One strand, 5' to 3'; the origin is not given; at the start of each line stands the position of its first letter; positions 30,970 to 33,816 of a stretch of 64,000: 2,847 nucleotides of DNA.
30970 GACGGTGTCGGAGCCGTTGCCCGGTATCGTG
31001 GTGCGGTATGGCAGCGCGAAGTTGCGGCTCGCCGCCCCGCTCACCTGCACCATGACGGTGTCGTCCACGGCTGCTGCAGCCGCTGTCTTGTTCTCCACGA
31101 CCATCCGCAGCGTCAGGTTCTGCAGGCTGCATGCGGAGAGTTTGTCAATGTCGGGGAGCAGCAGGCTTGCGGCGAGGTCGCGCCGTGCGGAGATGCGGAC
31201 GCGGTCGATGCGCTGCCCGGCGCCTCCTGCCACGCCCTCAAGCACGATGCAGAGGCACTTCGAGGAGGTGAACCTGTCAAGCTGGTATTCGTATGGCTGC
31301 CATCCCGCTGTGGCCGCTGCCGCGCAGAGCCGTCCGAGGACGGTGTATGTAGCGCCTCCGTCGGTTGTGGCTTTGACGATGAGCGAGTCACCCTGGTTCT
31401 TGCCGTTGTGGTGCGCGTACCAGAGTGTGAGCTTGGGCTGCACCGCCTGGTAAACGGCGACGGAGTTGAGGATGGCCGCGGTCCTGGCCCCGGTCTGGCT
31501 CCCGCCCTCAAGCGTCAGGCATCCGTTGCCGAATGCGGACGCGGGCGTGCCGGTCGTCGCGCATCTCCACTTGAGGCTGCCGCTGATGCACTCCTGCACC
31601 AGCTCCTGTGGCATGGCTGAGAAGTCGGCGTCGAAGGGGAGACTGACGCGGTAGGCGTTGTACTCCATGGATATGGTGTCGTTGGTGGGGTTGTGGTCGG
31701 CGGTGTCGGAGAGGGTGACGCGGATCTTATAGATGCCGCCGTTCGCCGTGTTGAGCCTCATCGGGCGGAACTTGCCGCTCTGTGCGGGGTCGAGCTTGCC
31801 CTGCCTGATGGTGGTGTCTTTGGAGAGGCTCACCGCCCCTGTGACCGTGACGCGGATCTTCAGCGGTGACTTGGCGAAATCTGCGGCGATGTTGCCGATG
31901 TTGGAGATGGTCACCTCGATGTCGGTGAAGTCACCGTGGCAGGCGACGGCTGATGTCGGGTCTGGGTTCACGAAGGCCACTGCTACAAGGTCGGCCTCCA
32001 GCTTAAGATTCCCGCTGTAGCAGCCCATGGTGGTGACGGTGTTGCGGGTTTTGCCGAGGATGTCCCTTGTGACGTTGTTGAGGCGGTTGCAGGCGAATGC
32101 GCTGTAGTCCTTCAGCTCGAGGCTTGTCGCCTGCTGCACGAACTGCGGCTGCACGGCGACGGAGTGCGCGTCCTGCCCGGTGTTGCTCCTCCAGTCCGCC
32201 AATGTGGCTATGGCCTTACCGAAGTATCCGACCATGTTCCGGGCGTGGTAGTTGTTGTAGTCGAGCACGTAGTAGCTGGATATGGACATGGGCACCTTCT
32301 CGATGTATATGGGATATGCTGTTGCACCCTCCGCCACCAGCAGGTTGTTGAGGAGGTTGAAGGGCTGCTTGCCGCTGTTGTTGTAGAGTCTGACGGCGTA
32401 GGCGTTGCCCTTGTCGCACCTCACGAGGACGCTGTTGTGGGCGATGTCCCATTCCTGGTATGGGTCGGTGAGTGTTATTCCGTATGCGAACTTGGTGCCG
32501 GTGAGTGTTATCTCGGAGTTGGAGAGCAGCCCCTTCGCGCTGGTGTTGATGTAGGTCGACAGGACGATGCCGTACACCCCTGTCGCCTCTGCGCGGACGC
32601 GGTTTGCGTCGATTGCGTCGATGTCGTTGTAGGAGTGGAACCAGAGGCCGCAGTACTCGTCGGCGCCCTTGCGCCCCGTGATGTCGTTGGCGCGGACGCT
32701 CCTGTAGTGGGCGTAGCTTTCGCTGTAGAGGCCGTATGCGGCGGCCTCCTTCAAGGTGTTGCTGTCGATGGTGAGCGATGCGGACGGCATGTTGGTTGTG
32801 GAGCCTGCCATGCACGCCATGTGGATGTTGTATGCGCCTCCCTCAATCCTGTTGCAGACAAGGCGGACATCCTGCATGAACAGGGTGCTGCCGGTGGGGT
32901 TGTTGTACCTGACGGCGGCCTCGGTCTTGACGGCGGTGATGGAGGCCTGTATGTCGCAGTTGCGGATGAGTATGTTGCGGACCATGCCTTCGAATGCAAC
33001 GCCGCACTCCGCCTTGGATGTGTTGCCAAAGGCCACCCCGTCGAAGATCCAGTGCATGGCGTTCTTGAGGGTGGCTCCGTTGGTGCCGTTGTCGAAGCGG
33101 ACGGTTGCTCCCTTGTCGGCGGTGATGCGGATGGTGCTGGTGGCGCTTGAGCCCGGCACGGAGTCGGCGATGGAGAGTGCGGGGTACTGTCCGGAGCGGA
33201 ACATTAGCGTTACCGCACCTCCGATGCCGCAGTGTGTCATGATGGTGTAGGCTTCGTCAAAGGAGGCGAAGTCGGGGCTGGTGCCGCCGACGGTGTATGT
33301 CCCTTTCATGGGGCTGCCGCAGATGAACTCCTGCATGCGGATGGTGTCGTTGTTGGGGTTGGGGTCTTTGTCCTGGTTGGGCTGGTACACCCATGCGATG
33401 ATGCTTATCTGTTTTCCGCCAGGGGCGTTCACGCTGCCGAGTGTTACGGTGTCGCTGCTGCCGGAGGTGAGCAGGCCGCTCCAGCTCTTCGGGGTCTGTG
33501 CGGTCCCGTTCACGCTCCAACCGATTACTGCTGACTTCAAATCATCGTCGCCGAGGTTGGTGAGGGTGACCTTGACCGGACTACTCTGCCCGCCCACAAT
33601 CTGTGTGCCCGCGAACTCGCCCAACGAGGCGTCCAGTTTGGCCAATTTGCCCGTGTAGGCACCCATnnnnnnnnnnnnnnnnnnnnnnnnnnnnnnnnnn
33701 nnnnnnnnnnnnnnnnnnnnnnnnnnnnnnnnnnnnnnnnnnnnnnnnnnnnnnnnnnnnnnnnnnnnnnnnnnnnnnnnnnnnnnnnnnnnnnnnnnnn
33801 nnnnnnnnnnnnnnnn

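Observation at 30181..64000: Array of five giant, co-oriented paralogous T9SS cargo genes sharing a modular core of unknown function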

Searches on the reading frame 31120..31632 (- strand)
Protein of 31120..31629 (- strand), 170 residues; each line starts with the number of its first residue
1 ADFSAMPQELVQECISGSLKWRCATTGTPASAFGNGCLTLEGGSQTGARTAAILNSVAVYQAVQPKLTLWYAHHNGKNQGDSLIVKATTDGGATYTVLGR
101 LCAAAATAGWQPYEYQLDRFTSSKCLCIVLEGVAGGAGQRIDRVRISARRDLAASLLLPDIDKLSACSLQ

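Call 23: search_protein_families(library=pfam, proteins=[window:31120-31629:-], max_evalue=1)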
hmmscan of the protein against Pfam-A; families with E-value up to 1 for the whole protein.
window:31120-31629:- (170 aa): 0 families

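Call 24: search_protein_families(library=ncbifam, proteins=[window:31120-31629:-], max_evalue=1)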
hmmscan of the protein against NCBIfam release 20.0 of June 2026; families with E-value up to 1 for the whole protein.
window:31120-31629:- (170 aa): 0 families

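Call 62: search_solved_structures(query=A4, max_evalue=10, show_alignments=1)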
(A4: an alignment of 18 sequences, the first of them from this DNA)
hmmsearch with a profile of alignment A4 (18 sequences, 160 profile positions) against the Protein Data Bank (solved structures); distinct sequences matched with E-value up to 10: 17.
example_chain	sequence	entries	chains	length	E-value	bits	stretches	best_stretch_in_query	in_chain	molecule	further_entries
6g6o_A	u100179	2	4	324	5.3e-11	45.6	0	36-73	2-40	Ika8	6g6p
3a7q_A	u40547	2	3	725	2e-08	37.2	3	17-112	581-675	Reelin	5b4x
2e26_A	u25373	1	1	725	7e-08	35.4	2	17-112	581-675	Reelin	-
6g6q_A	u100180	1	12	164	3.2e-06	30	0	36-73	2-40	Ika4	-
4yu5_A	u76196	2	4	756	5e-05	26.1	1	30-154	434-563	Immune inhibitor A, metalloprotease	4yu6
1k42_A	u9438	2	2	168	0.00096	22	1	66-155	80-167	Xylanase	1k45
4bj0_A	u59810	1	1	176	0.0011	21.8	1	38-153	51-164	XYLANASE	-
2y64_A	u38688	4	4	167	0.0014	21.4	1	38-153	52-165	XYLANASE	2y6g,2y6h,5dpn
7lyu_A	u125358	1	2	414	0.0073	19.1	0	107-153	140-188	Reelin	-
3m1h_A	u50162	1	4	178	0.016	18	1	2-124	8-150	Lysine specific cysteine protease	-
3jxs_A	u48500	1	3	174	0.022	17.5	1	61-153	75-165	Xylanase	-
2vtf_A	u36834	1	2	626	0.23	14.2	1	50-153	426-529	ENDO-BETA-N-ACETYLGLUCOSAMINIDASE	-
8ikx_A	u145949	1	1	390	0.39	13.5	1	37-91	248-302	Pectin lyase-like superfamily protein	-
7b7a_A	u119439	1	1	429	0.5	13.2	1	37-91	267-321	Pectin lyase-like superfamily protein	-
3fhq_A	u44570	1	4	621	0.72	12.6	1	50-140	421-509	Endo-beta-N-acetylglucosaminidase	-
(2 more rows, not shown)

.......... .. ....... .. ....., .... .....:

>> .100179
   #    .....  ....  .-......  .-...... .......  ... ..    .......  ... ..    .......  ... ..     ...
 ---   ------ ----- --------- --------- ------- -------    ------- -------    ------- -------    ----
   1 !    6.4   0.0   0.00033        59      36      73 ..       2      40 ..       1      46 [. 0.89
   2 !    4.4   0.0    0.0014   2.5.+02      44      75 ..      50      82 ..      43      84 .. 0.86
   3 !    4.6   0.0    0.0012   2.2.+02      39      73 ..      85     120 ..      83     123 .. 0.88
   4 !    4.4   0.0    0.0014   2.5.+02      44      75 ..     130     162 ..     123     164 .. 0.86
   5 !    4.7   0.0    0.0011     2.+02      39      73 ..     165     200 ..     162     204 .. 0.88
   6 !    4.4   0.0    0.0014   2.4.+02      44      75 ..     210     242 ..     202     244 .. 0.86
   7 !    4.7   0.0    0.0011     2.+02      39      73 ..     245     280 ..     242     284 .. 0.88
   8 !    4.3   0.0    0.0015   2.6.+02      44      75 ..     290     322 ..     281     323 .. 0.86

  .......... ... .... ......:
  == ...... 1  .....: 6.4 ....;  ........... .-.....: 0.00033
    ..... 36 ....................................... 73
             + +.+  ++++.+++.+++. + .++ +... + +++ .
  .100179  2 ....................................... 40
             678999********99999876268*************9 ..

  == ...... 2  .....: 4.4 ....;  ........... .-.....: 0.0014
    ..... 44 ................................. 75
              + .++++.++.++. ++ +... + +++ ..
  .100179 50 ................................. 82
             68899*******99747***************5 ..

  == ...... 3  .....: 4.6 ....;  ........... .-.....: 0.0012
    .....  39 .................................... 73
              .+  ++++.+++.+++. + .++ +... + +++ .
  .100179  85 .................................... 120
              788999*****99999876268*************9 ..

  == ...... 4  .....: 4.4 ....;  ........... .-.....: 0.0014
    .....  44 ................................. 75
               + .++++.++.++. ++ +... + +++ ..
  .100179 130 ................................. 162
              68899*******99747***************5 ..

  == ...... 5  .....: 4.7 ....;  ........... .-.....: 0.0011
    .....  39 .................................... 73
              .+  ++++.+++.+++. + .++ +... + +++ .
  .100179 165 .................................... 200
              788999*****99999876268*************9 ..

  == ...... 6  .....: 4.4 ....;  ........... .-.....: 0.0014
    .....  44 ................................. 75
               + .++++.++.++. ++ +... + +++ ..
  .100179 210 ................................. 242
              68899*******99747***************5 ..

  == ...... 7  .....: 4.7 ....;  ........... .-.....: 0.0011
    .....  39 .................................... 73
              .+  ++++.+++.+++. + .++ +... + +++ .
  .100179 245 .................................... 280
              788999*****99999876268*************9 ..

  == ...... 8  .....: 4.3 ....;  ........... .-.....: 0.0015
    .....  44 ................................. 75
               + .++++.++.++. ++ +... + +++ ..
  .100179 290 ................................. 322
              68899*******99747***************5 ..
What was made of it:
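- On MAM / choice-of-anchor J (PF00629, PF20773, NF038128): The profile hits the InhA MAM domain 4yu5 at 5e-5 (call 62).
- Closest known: Porphyromonas gingivalis HagA and the gingipain. Same: The MAM-like profile hits the Kgp K domain 3m1h at E 0.016 (call 62).
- The jelly-roll resembles xylan-binding CBM4-2 (call 62).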

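Call 76: search_protein_families(library=pfam, alignment_id=A4, max_evalue=1)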
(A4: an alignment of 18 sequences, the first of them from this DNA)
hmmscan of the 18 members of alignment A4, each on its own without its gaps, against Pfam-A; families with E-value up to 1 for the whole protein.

A. member 1, seq(155 aa): 0 families

B. families by the number of members that match (of 18 scanned): 14 families
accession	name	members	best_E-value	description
PF00629.30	MAM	9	5.6e-05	MAM domain, meprin/A5/mu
PF21471.3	Reelin_subrepeat-B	6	7.1e-05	Reelin subrepeat B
PF20773.4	InhA-like_MAM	4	4.7e-09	Immune inhibitor A-like, MAM domain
PF00139.26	Lectin_legB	1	0.0044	Legume lectin domain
PF25354.1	Ig_NUP210_16th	1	0.047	NUP210-like, Ig-like domain 16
PF16323.11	DUF4959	1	0.057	Domain of unknown function (DUF4959)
PF00667.26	FAD_binding_1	1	0.061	FAD binding domain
PF24878.1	YkcB_C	1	0.092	Putative mannosyltransferase YkcB-like, C-terminal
PF01146.22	Caveolin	1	0.12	Caveolin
PF02012.26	BNR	1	0.14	BNR/Asp-box repeat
PF24975.1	UBA_Rad5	1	0.15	Fungal Rad5 UBA-like domain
PF03412.21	Peptidase_C39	1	0.17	Peptidase C39 family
PF12073.14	DUF3553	1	0.18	Protein of unknown function (DUF3553)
PF01483.27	P_proprotein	1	0.24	Proprotein convertase P-domain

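Call 77: search_protein_families(library=ncbifam, alignment_id=A4, max_evalue=1)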
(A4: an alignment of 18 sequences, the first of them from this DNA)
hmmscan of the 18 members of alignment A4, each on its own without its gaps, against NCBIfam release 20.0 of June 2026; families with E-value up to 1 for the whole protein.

A. member 1, seq(155 aa): 0 families

B. families by the number of members that match (of 18 scanned): 6 families
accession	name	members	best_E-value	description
NF038128.1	choice_anch_J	13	2e-08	choice-of-anchor J domain-containing protein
NF038112.1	myxo_dep_M36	2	1e-09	myxosortase-dependent M36 family metallopeptidase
NF038111.1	rhom_dep_M36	2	3.3e-08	rhombosortase-dependent M36 family metallopeptidase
NF052434.1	Mep72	1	0.054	biofilm-associated metzincin protease Mep72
NF003766.0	PRK05362.1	1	0.12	phosphopentomutase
TIGR02751.1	PEPCase_arch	1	0.23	phosphoenolpyruvate carboxylase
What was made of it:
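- On MAM / choice-of-anchor J (PF00629, PF20773, NF038128): Among 18 family copies, 13 hit NF038128 (2e-8), 9 hit MAM (5.6e-5) and 4 hit InhA-like_MAM (4.7e-9) (calls 76, 77).
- Closest known: MAM / choice-of-anchor J. Same: 13 of 18 family copies of the internal jelly-roll hit NF038128, and 9 of 18 hit MAM (calls 76, 77).
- The jelly-roll module matches binding-type domains: InhA MAM (5e-5), CBM4-2 (1e-3), the gingipain K adhesin domain (0.016), choice-of-anchor J and MAM (calls 62, 76, 77).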

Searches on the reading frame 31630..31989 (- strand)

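Call 23: search_protein_families(library=pfam, proteins=[window:31630-31989:-], max_evalue=1)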
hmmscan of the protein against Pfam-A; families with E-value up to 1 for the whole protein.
window:31630-31989:- (120 aa): 2 families
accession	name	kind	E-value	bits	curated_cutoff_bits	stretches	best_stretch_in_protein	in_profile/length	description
PF23861.1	Ribophorin_II_2nd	-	0.033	14.8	23.4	1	42-96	29-87/105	Ribophorin II second domain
PF11611.13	DUF4352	-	0.15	12.8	25.9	1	19-70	35-91/122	Domain of unknown function (DUF4352)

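Call 24: search_protein_families(library=ncbifam, proteins=[window:31630-31989:-], max_evalue=1)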
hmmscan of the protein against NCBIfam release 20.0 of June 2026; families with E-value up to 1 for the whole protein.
window:31630-31989:- (120 aa): 4 families
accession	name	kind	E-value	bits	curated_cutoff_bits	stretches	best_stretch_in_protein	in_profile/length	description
TIGR04087.1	YqxM_for_SipW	equivalog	0.0049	16.5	80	1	20-95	85-159/186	amyloid fiber anchoring/assembly protein TapA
NF007507.1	PRK10102.1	equivalog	0.061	13.4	75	1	50-97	48-95/106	curli assembly chaperone CsgC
NF012200.0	choice_anch_D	domain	0.065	13.8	45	1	23-97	36-105/108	choice-of-anchor D domain-containing protein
NF000079.1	ANT_4p_Ib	exception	0.095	12.3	500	1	19-93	48-127/256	aminoglycoside O-nucleotidyltransferase ANT(4')-Ib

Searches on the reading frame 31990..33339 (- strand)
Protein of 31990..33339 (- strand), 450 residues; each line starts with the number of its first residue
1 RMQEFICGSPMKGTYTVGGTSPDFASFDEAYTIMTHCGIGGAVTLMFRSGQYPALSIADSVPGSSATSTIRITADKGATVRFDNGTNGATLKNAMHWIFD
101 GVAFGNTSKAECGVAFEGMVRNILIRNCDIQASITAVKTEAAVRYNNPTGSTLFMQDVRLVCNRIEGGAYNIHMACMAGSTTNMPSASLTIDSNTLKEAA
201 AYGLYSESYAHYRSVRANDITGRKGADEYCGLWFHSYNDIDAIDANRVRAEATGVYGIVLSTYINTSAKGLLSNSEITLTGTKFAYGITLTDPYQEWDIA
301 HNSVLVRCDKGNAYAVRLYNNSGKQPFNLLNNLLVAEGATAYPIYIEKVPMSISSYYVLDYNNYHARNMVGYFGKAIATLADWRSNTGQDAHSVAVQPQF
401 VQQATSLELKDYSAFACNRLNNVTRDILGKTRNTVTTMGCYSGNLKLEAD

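Call 23: search_protein_families(library=pfam, proteins=[window:31990-33339:-], max_evalue=1)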
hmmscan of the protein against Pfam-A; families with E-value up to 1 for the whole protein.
window:31990-33339:- (450 aa): 1 family
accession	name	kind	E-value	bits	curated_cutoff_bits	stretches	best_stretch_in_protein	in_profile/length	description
PF13229.12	Beta_helix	-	0.0038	17.3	25.9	2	81-238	17-148/158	Right handed beta helix region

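Call 24: search_protein_families(library=ncbifam, proteins=[window:31990-33339:-], max_evalue=1)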
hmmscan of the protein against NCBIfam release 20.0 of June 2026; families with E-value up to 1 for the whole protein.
window:31990-33339:- (450 aa): 1 family
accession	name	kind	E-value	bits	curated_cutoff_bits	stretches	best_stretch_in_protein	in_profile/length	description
NF005105.0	PRK06545.1-3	equivalog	0.042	12.7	524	1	4-40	117-153/367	prephenate dehydrogenase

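Call 65: search_solved_structures(query=A5, max_evalue=10)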
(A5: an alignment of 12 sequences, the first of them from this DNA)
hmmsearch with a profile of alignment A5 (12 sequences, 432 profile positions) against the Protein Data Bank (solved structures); distinct sequences matched with E-value up to 10: 5.
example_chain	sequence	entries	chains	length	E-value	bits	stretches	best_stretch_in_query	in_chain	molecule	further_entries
5olp_A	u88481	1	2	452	0.03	16.3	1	81-173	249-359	Pectate lyase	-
2hqo_A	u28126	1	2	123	0.13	14.2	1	23-74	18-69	Putative TRANSCRIPTIONAL REGULATOR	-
2pln_A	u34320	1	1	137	0.16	13.9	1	23-74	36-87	Response regulator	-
7c7d_A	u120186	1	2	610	0.32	12.9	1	174-252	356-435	alpha-1,3-glucanase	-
2hqr_A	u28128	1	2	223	0.38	12.7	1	23-74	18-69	Putative TRANSCRIPTIONAL REGULATOR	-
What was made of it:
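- On Beta-helix polysaccharide lyases and glycosidases (e.g. PL1, GH28): The best PDB hit is a pectate lyase at E 0.03 (call 65).
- The best PDB sequence hit for the helix is a pectate lyase at E = 0.03 (call 65). There are weak profile hits to a pectate lyase (E 0.03) and an alpha-1,3-glucanase (E 0.32) (call 65).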

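Call 79: search_protein_families(library=pfam, alignment_id=A5, max_evalue=0.1)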
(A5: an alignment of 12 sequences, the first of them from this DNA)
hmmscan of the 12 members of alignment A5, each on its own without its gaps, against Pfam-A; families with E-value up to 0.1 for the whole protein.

A. member 1, seq(436 aa): 1 family
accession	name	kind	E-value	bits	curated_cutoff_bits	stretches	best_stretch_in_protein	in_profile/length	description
PF13229.12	Beta_helix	-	0.0038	17.3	25.9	1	71-229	17-149/158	Right handed beta helix region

B. families by the number of members that match (of 12 scanned): 7 families
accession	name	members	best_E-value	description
PF13229.12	Beta_helix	3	1.1e-10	Right handed beta helix region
PF05048.19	NosD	2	2.6e-05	Periplasmic copper-binding protein (NosD)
PF01095.25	Pectinesterase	1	1e-08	Pectinesterase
PF07602.17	DUF1565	1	0.00042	Protein of unknown function (DUF1565)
PF19990.4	DUF6426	1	0.011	Family of unknown function (DUF6426)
PF00560.39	LRR_1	1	0.046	Leucine Rich Repeat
PF09400.15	DUF2002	1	0.06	Protein of unknown function (DUF2002)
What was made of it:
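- On Right-handed parallel beta-helix (pectin lyase-like; PF13229): Among 12 family cassettes, 3 hit Beta_helix (best 1.1e-10), 2 hit NosD and 1 hits DUF1565 (call 79).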

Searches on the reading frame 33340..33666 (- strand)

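Call 23: search_protein_families(library=pfam, proteins=[window:33340-33666:-], max_evalue=1)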
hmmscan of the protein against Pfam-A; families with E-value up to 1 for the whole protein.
window:33340-33666:- (109 aa): 2 families
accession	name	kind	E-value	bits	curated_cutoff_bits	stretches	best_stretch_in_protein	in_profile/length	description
PF07705.17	CARDB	-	0.012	16.2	22.7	1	21-81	13-72/101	CARDB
PF18248.6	RalF_SCD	-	0.044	14.2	25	1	48-96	40-83/147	RalF C-terminal Sec-7 capping domain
